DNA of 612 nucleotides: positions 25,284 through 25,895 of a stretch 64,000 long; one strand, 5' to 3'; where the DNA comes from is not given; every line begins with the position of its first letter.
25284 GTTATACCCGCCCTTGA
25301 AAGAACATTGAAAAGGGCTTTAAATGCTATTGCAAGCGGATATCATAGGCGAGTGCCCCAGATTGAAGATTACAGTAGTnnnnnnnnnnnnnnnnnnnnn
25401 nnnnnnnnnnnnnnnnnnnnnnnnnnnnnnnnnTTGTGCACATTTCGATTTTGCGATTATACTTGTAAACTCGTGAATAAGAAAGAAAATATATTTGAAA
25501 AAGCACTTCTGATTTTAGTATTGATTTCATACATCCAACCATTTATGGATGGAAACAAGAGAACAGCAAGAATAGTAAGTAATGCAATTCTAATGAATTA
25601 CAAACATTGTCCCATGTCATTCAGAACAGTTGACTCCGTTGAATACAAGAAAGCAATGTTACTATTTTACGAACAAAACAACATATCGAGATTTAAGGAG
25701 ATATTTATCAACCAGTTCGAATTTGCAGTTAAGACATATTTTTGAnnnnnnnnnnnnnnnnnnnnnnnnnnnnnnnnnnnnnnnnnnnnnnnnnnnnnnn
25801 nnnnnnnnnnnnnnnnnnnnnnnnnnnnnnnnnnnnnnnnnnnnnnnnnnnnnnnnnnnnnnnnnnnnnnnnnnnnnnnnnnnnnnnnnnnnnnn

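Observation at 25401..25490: Prophage-host junction: 22-bp-spaced direct repeats abutting a 5'-truncated doc-type toxin gene (possible transposable-phage end)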

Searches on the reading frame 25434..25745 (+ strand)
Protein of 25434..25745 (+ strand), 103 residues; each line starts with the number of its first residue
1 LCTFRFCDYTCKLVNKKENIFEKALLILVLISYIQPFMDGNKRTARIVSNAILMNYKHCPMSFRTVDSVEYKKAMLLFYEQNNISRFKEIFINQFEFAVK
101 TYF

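Call 12: search_protein_families(library=pfam, proteins=[window:25434-25745:+], max_evalue=0.01)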
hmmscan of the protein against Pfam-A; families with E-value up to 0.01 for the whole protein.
window:25434-25745:+ (103 aa): 1 family
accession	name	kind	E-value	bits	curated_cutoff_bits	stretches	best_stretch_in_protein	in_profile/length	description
PF02661.23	Fic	-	2.1e-10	41.7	24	1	7-53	50-93/93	Fic/DOC family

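Call 13: search_protein_families(library=phrogs, proteins=[window:25434-25745:+], max_evalue=0.001)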
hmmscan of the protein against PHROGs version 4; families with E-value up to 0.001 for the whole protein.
window:25434-25745:+ (103 aa): 3 families
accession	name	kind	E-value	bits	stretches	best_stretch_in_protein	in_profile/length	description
phrog_11900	-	unknown function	4.4e-18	66.6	1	11-93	133-215/230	-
phrog_5978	-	unknown function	1.8e-06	28.3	1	16-83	178-247/364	-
phrog_577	-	moron, auxiliary metabolic gene and host takeover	0.00016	22.6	1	15-49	47-81/128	Doc-like toxin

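Call 31: find_homologous_proteins(query=window:25464-25742:+, max_evalue=0.00001)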
Query window:25464-25742:+ (93 aa): 631 proteins with E <= 0.00001 among 634 candidates; the best 120 are listed.
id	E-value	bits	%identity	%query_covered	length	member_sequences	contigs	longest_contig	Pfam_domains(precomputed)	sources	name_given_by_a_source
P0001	2.5e-48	179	97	94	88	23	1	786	PF02661.24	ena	-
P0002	2.6e-47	176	87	100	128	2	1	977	PF02661.24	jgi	jgi:Fic family protein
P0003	5.6e-47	175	88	100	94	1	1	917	PF02661.24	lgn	-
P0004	7.9e-47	174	87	100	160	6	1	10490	PF02661.24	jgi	jgi:Fic family protein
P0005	9.9e-47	174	89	99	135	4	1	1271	PF02661.24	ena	-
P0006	1.6e-46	173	84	100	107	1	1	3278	PF02661.24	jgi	-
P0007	2.2e-46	173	84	100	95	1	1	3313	PF02661.24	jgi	jgi:Fic family protein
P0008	2.9e-46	173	85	100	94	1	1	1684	PF02661.24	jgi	-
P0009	5.8e-46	172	86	100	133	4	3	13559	PF02661.24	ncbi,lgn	ncbi:MAG: Fic family protein [Cyclobacteriaceae bacterium]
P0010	7.4e-46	171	85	100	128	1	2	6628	PF02661.24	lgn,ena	-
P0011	8.4e-46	171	87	100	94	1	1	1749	PF02661.24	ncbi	-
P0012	8.6e-46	171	86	100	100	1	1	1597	PF02661.24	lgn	-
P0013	1.1e-45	171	86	100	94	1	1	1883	PF02661.24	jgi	jgi:Fic family protein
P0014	2.2e-45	170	86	100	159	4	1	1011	PF02661.24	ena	-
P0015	2.4e-45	170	83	100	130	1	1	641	PF02661.24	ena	-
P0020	4.2e-45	169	86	100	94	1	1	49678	PF02661.24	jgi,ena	jgi:Fic family protein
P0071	1.9e-42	160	92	89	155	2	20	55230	PF02661.24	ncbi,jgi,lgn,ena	-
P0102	2.8e-41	157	75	100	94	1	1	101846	PF02661.24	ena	-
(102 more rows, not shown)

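Call 33: find_encoding_contigs(protein=P0071, flank=6000, max_places=8)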
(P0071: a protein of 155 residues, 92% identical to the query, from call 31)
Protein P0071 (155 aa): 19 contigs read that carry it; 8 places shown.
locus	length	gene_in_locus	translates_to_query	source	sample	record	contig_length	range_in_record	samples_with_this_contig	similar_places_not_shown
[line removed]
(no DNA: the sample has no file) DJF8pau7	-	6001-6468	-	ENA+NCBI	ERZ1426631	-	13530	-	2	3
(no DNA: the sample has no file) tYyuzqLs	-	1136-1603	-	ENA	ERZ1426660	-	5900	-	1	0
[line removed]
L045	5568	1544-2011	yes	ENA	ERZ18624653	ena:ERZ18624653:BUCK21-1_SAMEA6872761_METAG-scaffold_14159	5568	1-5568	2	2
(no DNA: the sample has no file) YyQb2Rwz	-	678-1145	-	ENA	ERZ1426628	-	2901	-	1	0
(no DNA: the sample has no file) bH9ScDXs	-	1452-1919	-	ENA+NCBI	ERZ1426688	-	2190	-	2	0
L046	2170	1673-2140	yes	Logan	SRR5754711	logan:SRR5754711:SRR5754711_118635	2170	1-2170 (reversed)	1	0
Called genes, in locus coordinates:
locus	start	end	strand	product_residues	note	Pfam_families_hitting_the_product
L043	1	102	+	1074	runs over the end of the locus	PF11028:TMEM260_N, PF28497:DUF8416, PF28495:TMEM260_2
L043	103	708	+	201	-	PF01522:Polysacc_deac_1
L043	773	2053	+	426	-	PF11013:DUF2851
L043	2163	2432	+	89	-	PF05635:23S_rRNA_IVP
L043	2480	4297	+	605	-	PF13205:Big_5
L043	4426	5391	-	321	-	PF14378:PAP2_3, PF01569:PAP2 (weak)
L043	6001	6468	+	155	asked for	PF02661:Fic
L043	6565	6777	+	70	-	PF13370:Fer4_13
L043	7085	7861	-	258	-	PF01738:DLH, PF00326:Peptidase_S9 (faint), PF12146:Hydrolase_4 (faint)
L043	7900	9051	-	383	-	PF01263:Aldose_epim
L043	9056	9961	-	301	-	PF00884:Sulfatase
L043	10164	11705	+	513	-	PF22483:Mu-transpos_C_2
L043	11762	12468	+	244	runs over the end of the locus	PF01695:IstB_IS21, PF20720:nSTAND3 (faint)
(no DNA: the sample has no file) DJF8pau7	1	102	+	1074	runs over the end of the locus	PF11028:TMEM260_N, PF28497:DUF8416, PF28495:TMEM260_2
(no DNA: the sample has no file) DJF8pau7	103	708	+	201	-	PF01522:Polysacc_deac_1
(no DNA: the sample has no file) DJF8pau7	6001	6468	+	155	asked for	PF02661:Fic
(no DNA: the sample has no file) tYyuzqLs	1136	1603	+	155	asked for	PF02661:Fic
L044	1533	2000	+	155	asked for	PF02661:Fic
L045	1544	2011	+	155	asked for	PF02661:Fic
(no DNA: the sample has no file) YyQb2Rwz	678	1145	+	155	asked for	PF02661:Fic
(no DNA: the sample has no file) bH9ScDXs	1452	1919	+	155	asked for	PF02661:Fic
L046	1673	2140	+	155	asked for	PF02661:Fic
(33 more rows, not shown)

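Call 46: search_protein_families(library=ncbifam, proteins=[window:25464-25742:+], max_evalue=0.01)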
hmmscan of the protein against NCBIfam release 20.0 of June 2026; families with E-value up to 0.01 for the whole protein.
window:25464-25742:+ (93 aa): 3 families
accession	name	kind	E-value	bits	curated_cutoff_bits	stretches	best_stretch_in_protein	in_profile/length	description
NF046029.1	ProtAdlyltaseNmFic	equivalog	0.00011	22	230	1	8-65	80-137/177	protein adenylyltransferase Fic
TIGR01550.1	DOC_P1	subfamily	0.0014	18.8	38.65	1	7-43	48-84/122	type II toxin-antitoxin system death-on-curing family toxin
TIGR02613.1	mob_myst_B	hypoth_equivalog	0.0029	17.5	124.4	1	20-55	118-153/186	mobile mystery protein B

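Call 71: find_encoding_contigs(protein=P0020, flank=3000, max_places=3)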
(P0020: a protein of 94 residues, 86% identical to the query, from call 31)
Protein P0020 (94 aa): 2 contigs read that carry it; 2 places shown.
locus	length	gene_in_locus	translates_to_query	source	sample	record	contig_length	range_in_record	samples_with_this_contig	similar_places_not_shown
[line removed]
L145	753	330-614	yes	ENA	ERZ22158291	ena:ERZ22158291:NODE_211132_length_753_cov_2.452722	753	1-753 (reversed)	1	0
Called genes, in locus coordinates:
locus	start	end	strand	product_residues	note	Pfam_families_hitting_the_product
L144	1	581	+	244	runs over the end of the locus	PF13650:Asp_protease_2 (weak), PF13975:gag-asp_proteas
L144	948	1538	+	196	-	PF03965:Penicillinase_R (weak)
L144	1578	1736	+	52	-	-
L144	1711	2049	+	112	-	-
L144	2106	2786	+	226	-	PF01610:DDE_Tnp_ISL3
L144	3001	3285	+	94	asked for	PF02661:Fic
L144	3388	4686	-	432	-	-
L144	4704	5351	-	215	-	PF01135:PCMT, PF13847:Methyltransf_31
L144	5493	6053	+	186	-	PF04542:Sigma70_r2, PF08281:Sigma70_r4_2, PF04545:Sigma70_r4 (weak)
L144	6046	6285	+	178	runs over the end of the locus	-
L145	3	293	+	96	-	?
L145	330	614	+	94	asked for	PF02661:Fic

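Call 72: find_encoding_contigs(protein=P0102, flank=3000, max_places=3)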
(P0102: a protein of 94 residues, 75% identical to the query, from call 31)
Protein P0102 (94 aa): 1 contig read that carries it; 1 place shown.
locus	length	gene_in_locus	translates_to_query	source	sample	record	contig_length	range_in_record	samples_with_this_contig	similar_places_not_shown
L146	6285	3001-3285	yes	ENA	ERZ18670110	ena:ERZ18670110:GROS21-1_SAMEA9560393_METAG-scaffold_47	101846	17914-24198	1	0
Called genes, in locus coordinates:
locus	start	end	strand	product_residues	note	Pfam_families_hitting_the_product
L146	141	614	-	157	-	-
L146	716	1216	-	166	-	-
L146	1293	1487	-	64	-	-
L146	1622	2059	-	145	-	-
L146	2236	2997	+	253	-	-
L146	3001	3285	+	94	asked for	PF02661:Fic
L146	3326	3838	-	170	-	-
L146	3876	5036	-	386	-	PF13173:AAA_14, PF13635:DUF4143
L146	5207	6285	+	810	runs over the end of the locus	-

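Call 86: find_encoding_contigs(protein=window:25473-25742:+, flank=3000, max_places=10)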
Protein seq(90 aa) (90 aa): no gene with exactly this product is on record in the collection.

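Call 88: find_encoding_contigs(protein=window:25473-25745:+, flank=3000, max_places=10)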
Protein window:25473-25745:+ (90 aa): no gene with exactly this product is on record in the collection.

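Call 89: find_encoding_contigs(protein=P0001, flank=3000, max_places=10)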
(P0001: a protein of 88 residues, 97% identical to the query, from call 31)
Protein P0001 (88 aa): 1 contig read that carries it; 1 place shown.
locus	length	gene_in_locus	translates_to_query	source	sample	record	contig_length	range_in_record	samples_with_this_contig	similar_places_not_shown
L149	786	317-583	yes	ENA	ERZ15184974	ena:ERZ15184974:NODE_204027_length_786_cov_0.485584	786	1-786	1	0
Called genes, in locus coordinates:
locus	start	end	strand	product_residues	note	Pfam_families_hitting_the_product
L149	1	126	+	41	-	?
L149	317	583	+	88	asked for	PF02661:Fic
